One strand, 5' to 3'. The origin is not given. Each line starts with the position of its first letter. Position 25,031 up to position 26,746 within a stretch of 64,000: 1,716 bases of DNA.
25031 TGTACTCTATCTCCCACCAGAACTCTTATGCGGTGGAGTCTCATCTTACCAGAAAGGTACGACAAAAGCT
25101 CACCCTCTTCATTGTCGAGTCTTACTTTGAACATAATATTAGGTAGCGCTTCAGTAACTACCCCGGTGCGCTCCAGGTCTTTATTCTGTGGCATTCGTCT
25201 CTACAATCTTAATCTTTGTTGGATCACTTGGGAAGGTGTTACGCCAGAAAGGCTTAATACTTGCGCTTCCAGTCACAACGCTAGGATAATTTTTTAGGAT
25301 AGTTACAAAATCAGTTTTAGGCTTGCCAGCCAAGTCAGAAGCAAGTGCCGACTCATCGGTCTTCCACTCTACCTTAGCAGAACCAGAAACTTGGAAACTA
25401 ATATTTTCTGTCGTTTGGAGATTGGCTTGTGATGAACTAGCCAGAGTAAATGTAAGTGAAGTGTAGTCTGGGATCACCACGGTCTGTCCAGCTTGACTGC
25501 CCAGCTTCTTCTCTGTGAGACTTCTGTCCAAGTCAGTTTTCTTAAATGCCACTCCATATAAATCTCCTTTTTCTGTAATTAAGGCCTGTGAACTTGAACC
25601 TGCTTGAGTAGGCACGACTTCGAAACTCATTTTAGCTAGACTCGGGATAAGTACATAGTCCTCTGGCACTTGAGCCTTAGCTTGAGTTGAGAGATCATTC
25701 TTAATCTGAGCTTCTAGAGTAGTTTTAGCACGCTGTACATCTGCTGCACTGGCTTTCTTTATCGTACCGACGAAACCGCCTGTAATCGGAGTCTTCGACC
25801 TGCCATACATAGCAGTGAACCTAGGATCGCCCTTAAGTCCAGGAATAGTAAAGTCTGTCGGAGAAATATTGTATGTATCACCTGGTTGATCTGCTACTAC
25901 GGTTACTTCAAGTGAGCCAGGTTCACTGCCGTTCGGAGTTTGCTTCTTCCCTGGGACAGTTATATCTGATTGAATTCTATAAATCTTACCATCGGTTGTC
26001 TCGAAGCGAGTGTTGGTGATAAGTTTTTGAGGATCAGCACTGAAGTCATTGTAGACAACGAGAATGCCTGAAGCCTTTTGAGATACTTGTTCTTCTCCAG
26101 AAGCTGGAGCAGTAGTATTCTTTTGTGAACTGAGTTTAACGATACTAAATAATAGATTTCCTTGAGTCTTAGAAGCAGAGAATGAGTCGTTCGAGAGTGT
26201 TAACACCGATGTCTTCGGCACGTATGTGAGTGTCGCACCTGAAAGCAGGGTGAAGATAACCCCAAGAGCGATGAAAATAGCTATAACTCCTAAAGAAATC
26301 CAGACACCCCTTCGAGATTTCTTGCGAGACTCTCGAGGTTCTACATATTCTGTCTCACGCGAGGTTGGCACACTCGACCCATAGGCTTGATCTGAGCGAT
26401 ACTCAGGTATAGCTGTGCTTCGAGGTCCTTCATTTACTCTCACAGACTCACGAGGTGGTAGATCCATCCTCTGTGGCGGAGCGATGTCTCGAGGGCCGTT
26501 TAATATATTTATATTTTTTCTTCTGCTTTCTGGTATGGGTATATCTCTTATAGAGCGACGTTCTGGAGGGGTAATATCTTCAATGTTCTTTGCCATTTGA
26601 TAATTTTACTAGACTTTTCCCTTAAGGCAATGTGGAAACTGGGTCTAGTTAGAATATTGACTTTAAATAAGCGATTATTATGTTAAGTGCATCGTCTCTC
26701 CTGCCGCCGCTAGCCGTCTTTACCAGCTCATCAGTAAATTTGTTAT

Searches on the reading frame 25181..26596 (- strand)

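Call 72: search_protein_families(library=pfam, proteins=[window:25181-26596:-], max_evalue=0.001)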
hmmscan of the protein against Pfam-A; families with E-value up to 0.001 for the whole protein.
window:25181-26596:- (471 aa): 1 family
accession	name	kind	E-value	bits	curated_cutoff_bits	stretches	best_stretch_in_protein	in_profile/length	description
PF21110.3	GlxA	-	2.3e-05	25.5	27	1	174-266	1-101/105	GlxA beta barrel domain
